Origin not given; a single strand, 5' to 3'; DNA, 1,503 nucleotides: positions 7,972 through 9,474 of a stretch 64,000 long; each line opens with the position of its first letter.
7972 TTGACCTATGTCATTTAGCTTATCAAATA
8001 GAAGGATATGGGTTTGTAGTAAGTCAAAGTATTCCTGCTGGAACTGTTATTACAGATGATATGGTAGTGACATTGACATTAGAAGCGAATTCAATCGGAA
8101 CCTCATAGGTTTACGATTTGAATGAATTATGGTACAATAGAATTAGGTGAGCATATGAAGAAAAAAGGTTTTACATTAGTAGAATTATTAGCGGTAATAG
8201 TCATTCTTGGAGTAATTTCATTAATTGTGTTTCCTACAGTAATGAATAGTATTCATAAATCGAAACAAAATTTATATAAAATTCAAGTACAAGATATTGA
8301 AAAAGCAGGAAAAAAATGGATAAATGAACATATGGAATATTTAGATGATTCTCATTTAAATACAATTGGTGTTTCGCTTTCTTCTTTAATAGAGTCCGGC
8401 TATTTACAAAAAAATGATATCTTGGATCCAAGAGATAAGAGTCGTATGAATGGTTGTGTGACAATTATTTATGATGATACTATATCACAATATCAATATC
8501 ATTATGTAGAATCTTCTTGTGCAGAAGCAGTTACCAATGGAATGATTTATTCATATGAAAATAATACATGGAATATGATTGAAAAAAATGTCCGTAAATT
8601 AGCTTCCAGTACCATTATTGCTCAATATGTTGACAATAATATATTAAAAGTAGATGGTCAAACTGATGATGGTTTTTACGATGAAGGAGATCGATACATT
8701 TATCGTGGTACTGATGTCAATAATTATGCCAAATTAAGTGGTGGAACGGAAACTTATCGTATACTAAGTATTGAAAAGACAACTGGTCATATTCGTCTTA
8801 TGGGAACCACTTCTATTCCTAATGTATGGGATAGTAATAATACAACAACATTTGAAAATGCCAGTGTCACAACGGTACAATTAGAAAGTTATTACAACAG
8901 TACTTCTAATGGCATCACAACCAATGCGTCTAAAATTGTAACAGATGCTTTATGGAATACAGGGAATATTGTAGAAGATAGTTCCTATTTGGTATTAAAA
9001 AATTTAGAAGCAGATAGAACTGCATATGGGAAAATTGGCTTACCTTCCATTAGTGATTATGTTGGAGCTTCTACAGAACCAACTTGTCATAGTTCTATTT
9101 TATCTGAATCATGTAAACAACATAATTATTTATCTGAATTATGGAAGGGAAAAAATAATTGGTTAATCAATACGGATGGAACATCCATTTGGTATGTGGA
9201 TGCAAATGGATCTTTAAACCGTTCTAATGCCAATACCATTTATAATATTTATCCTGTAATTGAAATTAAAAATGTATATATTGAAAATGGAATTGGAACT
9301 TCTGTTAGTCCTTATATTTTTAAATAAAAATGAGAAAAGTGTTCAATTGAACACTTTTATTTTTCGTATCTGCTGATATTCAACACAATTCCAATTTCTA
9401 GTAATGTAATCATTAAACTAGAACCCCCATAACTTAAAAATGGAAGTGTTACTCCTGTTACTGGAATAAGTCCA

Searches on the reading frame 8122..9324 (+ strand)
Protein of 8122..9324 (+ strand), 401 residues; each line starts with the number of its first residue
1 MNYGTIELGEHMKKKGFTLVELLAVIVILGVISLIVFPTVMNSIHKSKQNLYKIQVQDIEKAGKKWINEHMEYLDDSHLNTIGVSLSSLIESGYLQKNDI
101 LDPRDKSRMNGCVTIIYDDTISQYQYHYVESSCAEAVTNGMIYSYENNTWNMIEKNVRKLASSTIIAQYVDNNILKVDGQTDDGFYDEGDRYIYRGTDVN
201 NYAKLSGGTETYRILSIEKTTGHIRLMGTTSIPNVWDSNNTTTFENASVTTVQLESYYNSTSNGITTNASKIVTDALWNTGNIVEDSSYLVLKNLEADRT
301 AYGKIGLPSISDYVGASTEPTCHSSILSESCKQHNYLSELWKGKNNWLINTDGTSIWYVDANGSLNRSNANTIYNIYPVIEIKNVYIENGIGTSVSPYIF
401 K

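Call 45: search_protein_families(library=pfam, proteins=[window:8122-9324:+], max_evalue=0.01)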
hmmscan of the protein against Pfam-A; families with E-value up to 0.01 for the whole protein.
window:8122-9324:+ (401 aa): 1 family
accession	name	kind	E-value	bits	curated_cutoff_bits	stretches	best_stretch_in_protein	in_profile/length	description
PF07963.17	N_methyl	-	8.8e-08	31.9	21.2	1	12-37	2-27/27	Prokaryotic N-terminal methylation motif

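Call 68: search_protein_families(library=ncbifam, proteins=[window:8122-9324:+], max_evalue=0.01)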
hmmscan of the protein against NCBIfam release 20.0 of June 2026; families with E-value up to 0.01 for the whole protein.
window:8122-9324:+ (401 aa): 9 families
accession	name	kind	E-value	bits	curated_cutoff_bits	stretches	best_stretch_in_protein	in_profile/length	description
TIGR01710.1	typeII_sec_gspG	equivalog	3.2e-09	36.9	88.85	1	15-71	1-57/134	type II secretion system major pseudopilin GspG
TIGR02532.1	IV_pilin_GFxxxE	domain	2.8e-07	30.1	16.3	1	14-36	1-23/24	prepilin-type N-terminal cleavage/methylation domain-containing protein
NF041775.1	typeIV_PilA_Myxo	equivalog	2.1e-06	27.9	400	1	13-86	9-80/214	type IV pilin protein PilA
NF041013.1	T4P_ComGE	equivalog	3.3e-05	23.9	49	1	13-58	2-47/83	competence type IV pilus minor pilin ComGE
NF040999.1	pilin_ComGC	equivalog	0.00025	21.2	75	1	14-46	1-33/84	competence type IV pilus major pilin ComGC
NF007862.0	PRK10574.1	equivalog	0.00031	20.9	138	1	12-47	2-37/145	prepilin peptidase-dependent pilin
NF040982.1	ComGD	equivalog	0.0014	19.1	70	1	14-52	1-39/139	competence type IV pilus minor pilin ComGD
TIGR01708.2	typeII_sec_gspH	equivalog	0.0022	18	80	1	15-39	2-26/169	type II secretion system minor pseudopilin GspH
NF041002.1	pilin_ComGF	equivalog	0.0024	18.1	80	1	14-57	1-43/139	competence type IV pilus minor pilin ComGF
